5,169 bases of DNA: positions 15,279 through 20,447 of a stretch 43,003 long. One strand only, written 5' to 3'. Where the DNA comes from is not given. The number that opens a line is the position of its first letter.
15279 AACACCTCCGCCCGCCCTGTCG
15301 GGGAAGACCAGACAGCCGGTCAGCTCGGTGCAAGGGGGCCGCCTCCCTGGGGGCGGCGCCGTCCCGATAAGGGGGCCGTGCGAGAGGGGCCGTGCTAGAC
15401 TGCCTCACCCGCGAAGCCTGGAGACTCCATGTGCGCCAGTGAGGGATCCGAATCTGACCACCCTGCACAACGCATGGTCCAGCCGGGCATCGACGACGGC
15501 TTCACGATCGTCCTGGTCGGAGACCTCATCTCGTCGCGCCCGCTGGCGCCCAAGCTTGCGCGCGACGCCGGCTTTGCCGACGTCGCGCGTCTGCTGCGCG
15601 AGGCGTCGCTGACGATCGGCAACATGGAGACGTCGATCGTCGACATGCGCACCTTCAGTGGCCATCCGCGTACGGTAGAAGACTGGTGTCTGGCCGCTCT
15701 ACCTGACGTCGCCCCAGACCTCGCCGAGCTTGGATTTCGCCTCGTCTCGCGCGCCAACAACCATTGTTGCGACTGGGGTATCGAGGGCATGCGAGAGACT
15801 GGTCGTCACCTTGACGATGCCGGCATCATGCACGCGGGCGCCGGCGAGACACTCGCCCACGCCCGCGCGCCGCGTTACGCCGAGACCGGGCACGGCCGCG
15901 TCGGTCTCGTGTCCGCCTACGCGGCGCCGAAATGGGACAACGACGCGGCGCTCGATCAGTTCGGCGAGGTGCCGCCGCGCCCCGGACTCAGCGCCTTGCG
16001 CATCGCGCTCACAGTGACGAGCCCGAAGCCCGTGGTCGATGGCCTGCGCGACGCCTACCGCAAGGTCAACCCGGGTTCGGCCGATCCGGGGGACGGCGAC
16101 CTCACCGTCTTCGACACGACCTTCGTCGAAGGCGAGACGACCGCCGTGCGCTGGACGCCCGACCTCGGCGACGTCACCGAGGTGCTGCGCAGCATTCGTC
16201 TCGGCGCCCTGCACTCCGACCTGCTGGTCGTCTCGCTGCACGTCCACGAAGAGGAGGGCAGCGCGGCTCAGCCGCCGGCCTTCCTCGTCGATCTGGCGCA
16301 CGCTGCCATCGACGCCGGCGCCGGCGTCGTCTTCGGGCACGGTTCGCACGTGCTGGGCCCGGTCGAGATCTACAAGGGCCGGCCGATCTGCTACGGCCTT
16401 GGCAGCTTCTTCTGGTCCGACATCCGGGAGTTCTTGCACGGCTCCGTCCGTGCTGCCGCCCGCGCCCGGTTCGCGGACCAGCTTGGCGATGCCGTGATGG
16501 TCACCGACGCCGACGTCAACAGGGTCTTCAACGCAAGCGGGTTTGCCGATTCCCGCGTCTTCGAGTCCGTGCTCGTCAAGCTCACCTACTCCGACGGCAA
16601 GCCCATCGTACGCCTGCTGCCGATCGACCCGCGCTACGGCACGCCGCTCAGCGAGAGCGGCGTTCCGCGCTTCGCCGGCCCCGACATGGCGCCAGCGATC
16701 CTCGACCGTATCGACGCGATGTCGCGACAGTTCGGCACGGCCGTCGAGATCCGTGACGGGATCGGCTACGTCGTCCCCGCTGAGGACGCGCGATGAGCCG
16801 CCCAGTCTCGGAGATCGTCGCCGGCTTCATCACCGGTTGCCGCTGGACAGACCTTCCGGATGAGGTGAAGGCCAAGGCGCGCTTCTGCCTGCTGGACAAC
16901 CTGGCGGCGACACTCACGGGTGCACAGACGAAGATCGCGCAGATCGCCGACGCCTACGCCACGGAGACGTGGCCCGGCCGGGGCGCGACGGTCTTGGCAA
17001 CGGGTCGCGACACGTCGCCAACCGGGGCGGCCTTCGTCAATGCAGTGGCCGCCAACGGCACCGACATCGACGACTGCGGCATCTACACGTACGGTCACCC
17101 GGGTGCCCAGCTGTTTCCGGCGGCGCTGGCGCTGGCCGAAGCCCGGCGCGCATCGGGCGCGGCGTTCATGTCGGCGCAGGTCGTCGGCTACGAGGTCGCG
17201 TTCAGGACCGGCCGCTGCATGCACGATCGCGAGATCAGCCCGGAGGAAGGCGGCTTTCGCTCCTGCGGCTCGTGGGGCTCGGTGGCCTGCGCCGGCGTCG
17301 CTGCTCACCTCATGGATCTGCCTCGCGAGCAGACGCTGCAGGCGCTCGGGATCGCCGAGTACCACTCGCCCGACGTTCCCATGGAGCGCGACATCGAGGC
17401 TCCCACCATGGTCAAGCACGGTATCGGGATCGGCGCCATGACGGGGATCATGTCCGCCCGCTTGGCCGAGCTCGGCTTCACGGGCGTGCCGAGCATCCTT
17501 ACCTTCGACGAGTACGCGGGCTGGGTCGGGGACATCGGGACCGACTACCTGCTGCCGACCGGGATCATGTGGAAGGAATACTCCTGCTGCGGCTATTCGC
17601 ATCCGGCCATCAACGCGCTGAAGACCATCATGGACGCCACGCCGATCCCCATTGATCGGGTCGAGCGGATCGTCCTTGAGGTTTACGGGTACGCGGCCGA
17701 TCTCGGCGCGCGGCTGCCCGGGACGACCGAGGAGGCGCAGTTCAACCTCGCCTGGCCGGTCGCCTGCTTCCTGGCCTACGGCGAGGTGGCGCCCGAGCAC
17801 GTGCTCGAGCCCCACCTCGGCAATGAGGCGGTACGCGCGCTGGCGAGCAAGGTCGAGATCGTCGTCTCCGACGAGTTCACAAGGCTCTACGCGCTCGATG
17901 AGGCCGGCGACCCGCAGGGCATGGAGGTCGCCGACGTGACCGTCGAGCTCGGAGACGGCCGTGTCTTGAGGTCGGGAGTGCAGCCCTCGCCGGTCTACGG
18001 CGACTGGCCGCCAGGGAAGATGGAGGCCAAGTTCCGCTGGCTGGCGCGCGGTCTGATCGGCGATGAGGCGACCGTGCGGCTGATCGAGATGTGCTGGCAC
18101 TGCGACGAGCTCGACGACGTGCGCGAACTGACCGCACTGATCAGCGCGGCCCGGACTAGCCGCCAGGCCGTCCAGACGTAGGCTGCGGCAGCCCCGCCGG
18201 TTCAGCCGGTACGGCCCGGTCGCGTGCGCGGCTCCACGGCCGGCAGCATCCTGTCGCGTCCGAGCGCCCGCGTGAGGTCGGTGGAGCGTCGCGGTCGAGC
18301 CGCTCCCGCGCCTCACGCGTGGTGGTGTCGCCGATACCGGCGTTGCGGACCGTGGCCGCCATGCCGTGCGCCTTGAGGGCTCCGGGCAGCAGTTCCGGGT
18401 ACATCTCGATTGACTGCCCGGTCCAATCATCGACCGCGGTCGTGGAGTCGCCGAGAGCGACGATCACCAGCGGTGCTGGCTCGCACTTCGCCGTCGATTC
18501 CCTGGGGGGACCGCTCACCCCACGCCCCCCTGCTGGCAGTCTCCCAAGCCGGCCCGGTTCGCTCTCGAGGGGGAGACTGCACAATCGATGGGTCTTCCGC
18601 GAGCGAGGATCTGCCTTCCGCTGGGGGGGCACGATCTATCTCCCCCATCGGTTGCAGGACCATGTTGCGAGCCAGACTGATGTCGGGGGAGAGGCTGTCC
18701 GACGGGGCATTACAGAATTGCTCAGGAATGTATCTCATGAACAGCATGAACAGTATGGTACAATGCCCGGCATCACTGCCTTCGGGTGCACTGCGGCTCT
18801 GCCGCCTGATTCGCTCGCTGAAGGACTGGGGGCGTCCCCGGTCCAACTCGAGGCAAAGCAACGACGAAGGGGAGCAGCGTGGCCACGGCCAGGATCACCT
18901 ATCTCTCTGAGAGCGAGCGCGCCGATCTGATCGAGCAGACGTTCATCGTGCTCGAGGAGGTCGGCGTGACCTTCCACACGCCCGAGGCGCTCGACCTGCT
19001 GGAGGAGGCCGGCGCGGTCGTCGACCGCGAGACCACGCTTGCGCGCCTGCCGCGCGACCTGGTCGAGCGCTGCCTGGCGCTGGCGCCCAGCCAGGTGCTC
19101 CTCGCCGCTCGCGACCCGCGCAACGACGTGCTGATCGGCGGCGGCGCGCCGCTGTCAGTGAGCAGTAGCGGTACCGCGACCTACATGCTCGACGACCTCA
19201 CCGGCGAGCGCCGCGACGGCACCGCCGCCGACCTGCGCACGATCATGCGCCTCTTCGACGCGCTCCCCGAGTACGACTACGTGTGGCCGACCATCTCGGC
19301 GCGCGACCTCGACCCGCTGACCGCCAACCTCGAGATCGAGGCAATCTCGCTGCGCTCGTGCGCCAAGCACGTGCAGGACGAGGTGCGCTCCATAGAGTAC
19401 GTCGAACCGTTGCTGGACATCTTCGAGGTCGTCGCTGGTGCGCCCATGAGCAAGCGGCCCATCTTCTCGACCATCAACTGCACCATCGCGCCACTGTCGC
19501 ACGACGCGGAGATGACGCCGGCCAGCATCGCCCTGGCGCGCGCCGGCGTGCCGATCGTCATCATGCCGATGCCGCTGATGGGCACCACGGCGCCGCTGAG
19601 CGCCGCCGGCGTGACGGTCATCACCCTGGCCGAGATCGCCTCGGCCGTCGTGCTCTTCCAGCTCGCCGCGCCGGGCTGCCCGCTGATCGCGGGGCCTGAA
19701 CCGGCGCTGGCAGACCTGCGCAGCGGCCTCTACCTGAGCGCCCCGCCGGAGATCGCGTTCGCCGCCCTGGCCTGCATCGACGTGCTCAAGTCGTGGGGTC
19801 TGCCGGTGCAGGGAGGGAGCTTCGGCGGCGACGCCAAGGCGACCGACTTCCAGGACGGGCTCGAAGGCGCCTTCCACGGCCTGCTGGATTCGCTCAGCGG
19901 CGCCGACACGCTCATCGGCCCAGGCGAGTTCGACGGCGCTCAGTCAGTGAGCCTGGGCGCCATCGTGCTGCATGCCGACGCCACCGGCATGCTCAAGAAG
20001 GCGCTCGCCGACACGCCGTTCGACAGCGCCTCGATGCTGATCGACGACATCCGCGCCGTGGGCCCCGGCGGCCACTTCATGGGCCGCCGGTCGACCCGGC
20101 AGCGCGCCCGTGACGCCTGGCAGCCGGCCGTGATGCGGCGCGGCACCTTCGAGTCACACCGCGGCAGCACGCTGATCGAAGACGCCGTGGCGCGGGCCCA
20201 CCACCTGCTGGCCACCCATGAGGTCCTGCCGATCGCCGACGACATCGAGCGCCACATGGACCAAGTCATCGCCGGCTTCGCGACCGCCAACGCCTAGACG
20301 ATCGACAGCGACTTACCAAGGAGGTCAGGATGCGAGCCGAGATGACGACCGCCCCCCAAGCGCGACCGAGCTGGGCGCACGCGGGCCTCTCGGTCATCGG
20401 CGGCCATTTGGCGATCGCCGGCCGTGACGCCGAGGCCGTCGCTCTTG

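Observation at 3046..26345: Four non-pyrrolysine MttB-superfamily paralogs in one island with no corrinoid protein, methylcorrinoid transferase or activase in view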

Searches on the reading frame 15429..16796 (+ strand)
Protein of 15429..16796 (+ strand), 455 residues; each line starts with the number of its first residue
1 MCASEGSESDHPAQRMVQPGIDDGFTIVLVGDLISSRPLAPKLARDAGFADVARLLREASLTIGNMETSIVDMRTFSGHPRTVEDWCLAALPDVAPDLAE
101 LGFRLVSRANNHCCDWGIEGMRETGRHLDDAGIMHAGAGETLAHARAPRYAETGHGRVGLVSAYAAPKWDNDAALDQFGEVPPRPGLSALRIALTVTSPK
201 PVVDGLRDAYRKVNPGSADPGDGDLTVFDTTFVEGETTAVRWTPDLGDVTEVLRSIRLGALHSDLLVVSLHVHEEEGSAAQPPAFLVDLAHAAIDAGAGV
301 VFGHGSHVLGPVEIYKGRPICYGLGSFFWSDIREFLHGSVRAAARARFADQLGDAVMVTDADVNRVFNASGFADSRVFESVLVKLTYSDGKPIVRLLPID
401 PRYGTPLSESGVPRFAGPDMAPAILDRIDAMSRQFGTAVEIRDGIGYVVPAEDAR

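Call 5: search_protein_families(library=pfam, proteins=[window:15429-16796:+], max_evalue=0.01)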
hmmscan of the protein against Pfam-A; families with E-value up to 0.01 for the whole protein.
window:15429-16796:+ (455 aa): 1 family
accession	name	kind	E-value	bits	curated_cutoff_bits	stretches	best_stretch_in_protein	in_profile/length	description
PF09587.15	PGA_cap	-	4.8e-51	174.1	27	1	26-327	1-251/255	Bacterial capsule synthesis protein PGA_cap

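Call 37: search_protein_families(library=ncbifam, proteins=[window:15429-16796:+], max_evalue=0.00001)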
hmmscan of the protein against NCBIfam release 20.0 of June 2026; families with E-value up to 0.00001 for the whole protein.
window:15429-16796:+ (455 aa): 1 family
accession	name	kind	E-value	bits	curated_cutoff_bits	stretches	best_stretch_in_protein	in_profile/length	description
NF038314.1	epimerase_MslH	equivalog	1.4e-48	165.4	700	1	25-443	4-429/439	lasso peptide C-terminal Trp epimerase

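Call 58: search_solved_structures(query=window:15429-16796:+, max_evalue=0.00001)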
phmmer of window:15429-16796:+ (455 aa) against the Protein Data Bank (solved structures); distinct sequences matched with E-value up to 0.00001: 3.
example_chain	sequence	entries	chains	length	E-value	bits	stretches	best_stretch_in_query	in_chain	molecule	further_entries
8gq9_A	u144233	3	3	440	6.4e-39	137.3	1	26-446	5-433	Poly-gamma-glutamate synthesis protein (Capsule biosynthesis protein)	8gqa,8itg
8gqb_A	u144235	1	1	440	1.1e-38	136.5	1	33-446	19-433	Poly-gamma-glutamate synthesis protein (Capsule biosynthesis protein)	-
8ith_A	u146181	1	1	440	5.1e-38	134.3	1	26-446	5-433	Poly-gamma-glutamate synthesis protein (Capsule biosynthesis protein)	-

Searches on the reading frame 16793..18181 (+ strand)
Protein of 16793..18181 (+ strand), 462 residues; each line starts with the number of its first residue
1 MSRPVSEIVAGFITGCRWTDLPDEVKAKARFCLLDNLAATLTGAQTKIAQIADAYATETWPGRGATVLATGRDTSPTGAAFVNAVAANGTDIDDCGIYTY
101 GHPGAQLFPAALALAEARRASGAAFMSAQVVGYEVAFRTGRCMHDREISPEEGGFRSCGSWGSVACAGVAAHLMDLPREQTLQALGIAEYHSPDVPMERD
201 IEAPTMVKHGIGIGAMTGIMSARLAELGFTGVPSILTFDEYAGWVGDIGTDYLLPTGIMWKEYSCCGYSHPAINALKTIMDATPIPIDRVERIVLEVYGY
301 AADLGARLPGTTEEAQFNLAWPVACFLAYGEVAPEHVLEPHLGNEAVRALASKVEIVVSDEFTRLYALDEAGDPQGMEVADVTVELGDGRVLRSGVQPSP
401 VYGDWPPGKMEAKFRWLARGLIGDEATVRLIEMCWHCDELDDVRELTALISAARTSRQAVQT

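Call 5: search_protein_families(library=pfam, proteins=[window:16793-18181:+], max_evalue=0.01)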
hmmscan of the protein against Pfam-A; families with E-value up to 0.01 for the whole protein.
window:16793-18181:+ (462 aa): 2 families
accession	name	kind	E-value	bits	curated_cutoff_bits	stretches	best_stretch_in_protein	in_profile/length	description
PF03972.19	MmgE_PrpD_N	-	9.9e-46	156.4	32.1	1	9-237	3-225/244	MmgE/PrpD N-terminal domain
PF19305.4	MmgE_PrpD_C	-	1.5e-22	80.6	32.1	1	263-436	1-172/173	MmgE/PrpD C-terminal domain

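Call 37: search_protein_families(library=ncbifam, proteins=[window:16793-18181:+], max_evalue=0.00001)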
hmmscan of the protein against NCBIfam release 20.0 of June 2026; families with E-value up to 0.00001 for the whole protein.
window:16793-18181:+ (462 aa): 1 family
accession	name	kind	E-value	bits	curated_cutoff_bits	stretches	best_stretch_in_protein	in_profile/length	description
NF042438.1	PrpD_hiGCgrampos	equivalog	3e-12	45.9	950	1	30-188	44-197/499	2-methylcitrate dehydratase PrpD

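Call 57: search_solved_structures(query=window:16793-18181:+, max_evalue=0.00001)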
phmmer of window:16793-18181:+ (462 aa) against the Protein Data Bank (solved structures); distinct sequences matched with E-value up to 0.00001: 10.
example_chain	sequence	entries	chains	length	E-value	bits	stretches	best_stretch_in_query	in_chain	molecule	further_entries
7bra_A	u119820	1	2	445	4.4e-21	78.3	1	26-339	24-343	Bacillus subtilis IRG1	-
12vt_A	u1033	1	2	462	9.2e-20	74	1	5-451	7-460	Cis-aconitate decarboxylase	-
7e9d_A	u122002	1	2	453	1.4e-19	73.3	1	26-341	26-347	IRG1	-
12vw_A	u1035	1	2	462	2.5e-19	72.6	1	5-451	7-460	Cis-aconitate decarboxylase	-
12ux_A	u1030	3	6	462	2.6e-19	72.5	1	5-451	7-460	Cis-aconitate decarboxylase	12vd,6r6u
12vq_A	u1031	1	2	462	3.7e-18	68.7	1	5-451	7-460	Cis-aconitate decarboxylase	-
2hp3_A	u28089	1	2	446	1.5e-17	66.7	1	29-356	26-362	IDS-epimerase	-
2hp0_A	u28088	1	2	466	1.9e-17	66.3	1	29-356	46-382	IDS-epimerase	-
7br9_A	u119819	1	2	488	1.2e-14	57.1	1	3-452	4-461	Cis-aconitate decarboxylase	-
6r6t_A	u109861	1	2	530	1.7e-14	56.6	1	3-452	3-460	Cis-aconitate decarboxylase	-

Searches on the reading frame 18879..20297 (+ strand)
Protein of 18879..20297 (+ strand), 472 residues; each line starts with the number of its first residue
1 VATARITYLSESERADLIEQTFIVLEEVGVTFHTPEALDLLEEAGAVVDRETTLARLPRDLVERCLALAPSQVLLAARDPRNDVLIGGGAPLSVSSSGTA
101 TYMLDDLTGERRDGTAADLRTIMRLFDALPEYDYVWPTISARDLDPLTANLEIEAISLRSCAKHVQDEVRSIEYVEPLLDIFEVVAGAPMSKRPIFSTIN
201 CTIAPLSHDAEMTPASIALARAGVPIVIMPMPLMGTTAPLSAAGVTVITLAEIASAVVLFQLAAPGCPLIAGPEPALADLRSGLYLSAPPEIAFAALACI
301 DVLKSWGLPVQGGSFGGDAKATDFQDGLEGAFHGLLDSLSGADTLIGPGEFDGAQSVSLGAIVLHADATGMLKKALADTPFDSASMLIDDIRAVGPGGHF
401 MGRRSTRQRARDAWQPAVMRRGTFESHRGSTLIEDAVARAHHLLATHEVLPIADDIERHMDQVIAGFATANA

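Call 5: search_protein_families(library=pfam, proteins=[window:18879-20297:+], max_evalue=0.01)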
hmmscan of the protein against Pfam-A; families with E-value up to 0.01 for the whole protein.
window:18879-20297:+ (472 aa): 1 family
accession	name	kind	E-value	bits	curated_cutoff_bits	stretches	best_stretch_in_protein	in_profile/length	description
PF06253.16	MTTB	-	4.1e-69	233.3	25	1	5-465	30-493/500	Trimethylamine methyltransferase (MTTB)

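Call 37: search_protein_families(library=ncbifam, proteins=[window:18879-20297:+], max_evalue=0.00001)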
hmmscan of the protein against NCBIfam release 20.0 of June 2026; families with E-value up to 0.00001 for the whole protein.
window:18879-20297:+ (472 aa): 1 family
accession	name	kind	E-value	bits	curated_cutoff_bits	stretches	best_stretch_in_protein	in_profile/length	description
TIGR02369.2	trimeth_pyl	equivalog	2e-91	306.9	525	1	6-465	3-466/469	[trimethylamine--corrinoid protein] Co-methyltransferase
